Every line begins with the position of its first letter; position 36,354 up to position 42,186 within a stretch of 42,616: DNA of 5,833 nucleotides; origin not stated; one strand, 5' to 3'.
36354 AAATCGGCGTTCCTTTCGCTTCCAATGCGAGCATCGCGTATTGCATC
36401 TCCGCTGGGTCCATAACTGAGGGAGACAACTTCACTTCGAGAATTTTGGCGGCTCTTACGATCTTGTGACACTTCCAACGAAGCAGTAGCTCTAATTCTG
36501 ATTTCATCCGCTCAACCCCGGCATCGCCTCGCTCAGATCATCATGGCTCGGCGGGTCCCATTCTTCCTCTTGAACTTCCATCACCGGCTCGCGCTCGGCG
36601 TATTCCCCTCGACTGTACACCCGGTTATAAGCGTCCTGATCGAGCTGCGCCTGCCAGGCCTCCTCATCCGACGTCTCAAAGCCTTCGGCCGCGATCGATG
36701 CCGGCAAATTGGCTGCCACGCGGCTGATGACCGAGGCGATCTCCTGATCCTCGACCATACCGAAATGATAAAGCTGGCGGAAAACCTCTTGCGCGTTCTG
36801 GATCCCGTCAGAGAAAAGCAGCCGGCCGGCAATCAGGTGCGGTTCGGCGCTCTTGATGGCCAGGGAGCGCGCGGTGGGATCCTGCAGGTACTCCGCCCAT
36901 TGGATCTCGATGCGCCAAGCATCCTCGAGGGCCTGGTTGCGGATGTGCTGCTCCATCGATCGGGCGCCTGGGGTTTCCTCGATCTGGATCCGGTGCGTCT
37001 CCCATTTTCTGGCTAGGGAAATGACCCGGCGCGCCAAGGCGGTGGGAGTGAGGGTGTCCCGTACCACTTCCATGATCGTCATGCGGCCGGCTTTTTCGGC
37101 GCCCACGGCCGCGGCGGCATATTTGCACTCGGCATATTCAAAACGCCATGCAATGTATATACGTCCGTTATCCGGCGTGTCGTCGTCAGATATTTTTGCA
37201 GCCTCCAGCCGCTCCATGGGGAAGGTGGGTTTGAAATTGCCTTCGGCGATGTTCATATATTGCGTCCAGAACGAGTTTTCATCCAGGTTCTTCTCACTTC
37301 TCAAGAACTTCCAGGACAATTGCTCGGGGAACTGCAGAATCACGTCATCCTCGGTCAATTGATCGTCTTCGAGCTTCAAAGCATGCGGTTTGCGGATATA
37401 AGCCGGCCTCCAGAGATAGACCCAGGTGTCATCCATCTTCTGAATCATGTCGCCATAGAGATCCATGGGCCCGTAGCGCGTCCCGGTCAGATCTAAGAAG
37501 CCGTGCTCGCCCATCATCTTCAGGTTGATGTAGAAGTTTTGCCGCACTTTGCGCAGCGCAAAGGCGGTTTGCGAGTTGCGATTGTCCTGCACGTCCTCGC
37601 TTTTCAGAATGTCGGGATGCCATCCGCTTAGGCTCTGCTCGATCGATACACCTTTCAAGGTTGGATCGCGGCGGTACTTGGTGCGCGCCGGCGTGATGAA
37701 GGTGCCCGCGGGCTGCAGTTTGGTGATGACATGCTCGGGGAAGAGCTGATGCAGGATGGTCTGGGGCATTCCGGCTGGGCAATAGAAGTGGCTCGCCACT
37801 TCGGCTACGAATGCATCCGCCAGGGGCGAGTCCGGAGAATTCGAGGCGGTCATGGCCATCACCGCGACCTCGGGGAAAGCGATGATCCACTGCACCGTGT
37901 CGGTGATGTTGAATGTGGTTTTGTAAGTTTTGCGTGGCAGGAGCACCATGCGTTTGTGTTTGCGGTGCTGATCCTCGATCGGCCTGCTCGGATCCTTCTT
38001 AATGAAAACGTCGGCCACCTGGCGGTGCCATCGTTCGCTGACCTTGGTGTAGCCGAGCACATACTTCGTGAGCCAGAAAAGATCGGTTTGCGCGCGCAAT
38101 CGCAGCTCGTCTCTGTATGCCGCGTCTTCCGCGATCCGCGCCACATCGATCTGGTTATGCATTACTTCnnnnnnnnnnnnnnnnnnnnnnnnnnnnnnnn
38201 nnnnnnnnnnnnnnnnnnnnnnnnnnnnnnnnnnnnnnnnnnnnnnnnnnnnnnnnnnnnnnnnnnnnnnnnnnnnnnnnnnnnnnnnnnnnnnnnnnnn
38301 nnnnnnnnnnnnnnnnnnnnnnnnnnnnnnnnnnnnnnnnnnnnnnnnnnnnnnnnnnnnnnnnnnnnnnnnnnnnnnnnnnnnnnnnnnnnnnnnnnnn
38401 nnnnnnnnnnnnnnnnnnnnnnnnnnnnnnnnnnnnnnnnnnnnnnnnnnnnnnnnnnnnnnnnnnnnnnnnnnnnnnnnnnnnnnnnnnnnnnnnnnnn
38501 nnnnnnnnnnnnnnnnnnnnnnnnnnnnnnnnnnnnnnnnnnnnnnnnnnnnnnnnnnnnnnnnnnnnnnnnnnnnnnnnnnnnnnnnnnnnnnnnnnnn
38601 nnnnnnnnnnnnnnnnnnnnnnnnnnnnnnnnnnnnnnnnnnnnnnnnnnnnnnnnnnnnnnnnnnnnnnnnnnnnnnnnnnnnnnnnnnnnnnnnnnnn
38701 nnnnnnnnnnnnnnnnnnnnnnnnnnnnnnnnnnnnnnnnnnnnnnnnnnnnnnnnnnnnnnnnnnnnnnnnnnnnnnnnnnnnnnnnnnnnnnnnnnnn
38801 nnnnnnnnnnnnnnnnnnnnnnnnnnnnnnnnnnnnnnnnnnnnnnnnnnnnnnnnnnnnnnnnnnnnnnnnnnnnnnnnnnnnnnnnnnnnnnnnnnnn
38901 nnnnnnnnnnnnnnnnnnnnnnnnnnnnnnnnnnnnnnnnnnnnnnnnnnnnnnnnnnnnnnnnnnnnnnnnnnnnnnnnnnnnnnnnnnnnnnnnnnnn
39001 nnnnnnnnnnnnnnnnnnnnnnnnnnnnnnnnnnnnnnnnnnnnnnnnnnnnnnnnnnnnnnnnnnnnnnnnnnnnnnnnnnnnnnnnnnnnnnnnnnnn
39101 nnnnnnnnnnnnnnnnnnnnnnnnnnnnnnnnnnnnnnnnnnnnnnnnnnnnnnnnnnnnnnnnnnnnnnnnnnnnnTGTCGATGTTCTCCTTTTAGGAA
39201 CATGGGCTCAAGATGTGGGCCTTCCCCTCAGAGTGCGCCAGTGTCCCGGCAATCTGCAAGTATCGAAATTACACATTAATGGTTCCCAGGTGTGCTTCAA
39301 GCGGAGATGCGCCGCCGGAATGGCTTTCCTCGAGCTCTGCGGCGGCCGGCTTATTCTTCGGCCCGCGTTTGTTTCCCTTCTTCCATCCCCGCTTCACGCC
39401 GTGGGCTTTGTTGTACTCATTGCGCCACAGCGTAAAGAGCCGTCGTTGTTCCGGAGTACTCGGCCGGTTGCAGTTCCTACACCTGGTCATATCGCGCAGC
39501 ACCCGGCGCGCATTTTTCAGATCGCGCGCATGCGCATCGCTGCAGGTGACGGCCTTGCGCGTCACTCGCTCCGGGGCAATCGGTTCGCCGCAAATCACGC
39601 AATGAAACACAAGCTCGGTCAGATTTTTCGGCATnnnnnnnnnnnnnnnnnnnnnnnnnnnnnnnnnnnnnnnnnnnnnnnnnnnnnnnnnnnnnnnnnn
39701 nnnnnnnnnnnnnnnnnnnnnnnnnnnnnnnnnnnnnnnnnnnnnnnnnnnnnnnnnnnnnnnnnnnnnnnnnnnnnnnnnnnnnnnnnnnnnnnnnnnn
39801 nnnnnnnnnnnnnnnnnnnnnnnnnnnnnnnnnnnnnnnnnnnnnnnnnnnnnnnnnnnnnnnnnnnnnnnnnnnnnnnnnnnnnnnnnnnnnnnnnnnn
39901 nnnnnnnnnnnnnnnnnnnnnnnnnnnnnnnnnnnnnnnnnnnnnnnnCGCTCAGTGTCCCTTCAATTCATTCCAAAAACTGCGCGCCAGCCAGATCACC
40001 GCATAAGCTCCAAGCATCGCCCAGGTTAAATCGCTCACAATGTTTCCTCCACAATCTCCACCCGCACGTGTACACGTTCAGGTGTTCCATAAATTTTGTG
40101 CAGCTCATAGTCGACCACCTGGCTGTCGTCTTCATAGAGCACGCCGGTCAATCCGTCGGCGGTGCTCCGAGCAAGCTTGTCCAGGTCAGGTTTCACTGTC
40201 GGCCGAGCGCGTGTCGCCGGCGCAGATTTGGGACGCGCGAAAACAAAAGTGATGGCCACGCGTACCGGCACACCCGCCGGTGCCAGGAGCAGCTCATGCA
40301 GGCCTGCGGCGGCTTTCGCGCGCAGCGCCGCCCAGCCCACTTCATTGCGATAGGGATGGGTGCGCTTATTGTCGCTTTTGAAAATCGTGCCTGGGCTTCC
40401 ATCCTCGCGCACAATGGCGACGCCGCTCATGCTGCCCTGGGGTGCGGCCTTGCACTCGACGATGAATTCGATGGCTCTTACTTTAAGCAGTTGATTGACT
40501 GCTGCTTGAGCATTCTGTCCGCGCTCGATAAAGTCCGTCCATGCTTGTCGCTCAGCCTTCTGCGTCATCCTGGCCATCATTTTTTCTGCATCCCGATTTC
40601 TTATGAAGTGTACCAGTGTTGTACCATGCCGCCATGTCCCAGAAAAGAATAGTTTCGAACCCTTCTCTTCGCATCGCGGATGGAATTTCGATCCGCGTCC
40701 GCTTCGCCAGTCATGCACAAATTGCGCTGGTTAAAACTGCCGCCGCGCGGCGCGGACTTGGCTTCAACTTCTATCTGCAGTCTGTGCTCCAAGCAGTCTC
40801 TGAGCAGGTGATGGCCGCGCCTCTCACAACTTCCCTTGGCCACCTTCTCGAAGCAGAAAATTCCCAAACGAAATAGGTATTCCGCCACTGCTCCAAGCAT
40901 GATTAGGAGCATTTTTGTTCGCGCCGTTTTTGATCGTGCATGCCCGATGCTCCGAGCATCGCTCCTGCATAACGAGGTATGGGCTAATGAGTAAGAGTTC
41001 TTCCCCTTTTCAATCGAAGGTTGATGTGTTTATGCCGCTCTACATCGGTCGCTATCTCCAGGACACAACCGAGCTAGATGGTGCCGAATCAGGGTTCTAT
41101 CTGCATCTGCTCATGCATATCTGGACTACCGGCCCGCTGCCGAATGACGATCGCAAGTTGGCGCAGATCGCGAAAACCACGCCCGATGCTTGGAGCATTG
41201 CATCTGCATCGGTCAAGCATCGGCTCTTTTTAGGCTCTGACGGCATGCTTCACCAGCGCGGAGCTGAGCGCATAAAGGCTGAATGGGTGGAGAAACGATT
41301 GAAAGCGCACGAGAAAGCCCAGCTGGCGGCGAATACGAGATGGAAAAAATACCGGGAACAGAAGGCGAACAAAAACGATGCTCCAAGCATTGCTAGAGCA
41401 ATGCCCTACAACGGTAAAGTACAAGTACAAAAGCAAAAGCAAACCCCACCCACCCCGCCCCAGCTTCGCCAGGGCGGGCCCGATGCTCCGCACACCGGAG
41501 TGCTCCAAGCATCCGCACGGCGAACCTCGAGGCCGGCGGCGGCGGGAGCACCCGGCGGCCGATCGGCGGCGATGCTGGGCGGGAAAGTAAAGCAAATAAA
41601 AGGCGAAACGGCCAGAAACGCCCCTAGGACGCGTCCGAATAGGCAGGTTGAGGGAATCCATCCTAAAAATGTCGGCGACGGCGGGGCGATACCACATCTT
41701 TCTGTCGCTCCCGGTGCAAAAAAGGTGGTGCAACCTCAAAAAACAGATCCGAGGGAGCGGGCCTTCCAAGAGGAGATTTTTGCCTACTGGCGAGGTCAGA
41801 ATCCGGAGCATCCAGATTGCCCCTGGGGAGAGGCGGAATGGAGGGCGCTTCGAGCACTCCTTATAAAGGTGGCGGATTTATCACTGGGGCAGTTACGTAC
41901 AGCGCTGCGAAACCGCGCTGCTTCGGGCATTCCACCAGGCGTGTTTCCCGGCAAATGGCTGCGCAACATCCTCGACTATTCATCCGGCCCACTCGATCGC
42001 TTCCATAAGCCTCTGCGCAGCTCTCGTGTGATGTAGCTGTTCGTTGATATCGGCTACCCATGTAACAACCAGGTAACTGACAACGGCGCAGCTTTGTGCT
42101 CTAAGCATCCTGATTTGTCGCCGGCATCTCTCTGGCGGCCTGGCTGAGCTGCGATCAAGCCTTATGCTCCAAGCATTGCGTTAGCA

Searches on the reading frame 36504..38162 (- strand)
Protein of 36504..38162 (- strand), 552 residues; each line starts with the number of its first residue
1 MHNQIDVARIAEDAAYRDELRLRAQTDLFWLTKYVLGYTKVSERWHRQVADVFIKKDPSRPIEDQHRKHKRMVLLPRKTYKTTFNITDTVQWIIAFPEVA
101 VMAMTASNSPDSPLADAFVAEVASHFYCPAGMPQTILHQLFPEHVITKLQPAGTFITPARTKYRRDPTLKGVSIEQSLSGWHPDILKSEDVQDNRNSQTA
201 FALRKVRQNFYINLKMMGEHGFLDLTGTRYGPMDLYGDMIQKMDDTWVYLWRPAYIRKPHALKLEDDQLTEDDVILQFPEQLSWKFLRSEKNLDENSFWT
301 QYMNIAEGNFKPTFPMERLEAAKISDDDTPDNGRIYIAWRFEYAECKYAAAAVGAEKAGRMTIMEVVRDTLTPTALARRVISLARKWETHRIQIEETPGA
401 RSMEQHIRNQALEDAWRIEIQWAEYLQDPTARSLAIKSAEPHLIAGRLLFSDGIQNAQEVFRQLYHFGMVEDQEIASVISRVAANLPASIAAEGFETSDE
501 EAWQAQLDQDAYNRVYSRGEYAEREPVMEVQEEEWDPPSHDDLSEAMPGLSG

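Call 87: search_protein_families(library=phrogs, max_evalue=0.00001, proteins=[window:36504-38162:-])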
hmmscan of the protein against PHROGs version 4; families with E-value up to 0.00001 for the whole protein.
window:36504-38162:- (552 aa): 1 family
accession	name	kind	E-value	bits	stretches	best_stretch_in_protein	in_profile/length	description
phrog_38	-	head and packaging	2.5e-28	100.2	1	17-467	257-682/760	terminase large subunit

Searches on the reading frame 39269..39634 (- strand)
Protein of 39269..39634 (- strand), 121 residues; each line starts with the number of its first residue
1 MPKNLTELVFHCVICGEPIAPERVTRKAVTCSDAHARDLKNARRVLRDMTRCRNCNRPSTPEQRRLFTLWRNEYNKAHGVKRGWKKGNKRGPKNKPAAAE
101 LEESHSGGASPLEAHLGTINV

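Call 46: search_protein_families(library=pfam, max_evalue=0.01, proteins=[window:39269-39634:-])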
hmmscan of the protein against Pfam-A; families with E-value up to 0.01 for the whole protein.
window:39269-39634:- (121 aa): 1 family
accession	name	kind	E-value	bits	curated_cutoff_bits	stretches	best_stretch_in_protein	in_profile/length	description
PF09889.16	DUF2116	-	0.0015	18.9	26.8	1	11-45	5-34/59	Probable treble clef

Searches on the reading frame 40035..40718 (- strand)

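Call 11: search_protein_families(library=phrogs, max_evalue=0.01, proteins=[window:40035-40718:-])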
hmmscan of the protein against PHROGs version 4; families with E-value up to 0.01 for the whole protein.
window:40035-40718:- (227 aa): 5 families
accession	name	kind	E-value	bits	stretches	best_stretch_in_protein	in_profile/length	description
phrog_140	-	DNA, RNA and nucleotide metabolism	8.4e-29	101.8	1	57-225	13-170/219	RusA-like Holliday junction resolvase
phrog_3055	-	DNA, RNA and nucleotide metabolism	3.9e-20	73.2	1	81-219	65-207/233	RusA-like Holliday junction resolvase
phrog_34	-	DNA, RNA and nucleotide metabolism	2.9e-05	24.9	1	111-225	100-196/259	RusA-like Holliday junction resolvase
phrog_24390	-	unknown function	0.0034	18.7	1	176-225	11-60/62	-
phrog_1532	-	unknown function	0.0052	17.5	1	178-220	25-69/80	-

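Call 46: search_protein_families(library=pfam, max_evalue=0.01, proteins=[window:40035-40718:-])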
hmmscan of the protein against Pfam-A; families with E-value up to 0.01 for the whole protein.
window:40035-40718:- (227 aa): 1 family
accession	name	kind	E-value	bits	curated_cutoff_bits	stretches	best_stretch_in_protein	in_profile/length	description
PF05866.16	RusA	-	6.5e-15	56.3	22.8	1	116-221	22-124/124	Endodeoxyribonuclease RusA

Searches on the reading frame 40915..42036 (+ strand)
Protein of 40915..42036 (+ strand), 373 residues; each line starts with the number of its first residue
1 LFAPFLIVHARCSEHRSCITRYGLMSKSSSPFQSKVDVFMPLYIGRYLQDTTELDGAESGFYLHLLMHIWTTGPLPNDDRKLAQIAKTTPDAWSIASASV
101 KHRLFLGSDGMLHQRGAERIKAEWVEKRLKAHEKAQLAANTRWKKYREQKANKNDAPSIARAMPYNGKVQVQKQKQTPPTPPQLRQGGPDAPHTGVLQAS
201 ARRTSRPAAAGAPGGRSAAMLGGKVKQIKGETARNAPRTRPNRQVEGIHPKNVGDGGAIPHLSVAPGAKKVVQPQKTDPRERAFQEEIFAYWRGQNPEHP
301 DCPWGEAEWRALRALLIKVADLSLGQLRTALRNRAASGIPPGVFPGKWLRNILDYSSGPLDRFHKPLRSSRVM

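Call 11: search_protein_families(library=phrogs, max_evalue=0.01, proteins=[window:40915-42036:+])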
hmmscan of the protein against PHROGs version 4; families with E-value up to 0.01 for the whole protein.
window:40915-42036:+ (373 aa): 7 families
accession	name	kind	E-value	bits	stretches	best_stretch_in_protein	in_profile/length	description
phrog_3992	-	DNA, RNA and nucleotide metabolism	5.4e-20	73.2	1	39-153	7-123/345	primosomal protein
phrog_9327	-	DNA, RNA and nucleotide metabolism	6.4e-13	49.9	1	39-178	6-149/276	primosomal protein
phrog_12767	-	unknown function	6.2e-12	46.6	1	39-169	3-134/324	-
phrog_6451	-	DNA, RNA and nucleotide metabolism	2.6e-10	41.5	1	39-154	3-114/272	primosomal protein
phrog_24353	-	unknown function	3.4e-10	40.8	1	35-154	5-124/294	-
phrog_21472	-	unknown function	3.7e-06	27.8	1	39-155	6-121/299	-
phrog_4118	-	DNA, RNA and nucleotide metabolism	0.0026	18.2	1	44-156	8-121/315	primosomal protein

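Call 46: search_protein_families(library=pfam, max_evalue=0.01, proteins=[window:40915-42036:+])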
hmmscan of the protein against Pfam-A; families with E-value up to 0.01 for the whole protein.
window:40915-42036:+ (373 aa): 1 family
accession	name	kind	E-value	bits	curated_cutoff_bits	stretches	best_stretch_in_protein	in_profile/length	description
PF07120.17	DUF1376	-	2.7e-15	56.9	30.1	1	39-118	2-83/86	Protein of unknown function (DUF1376)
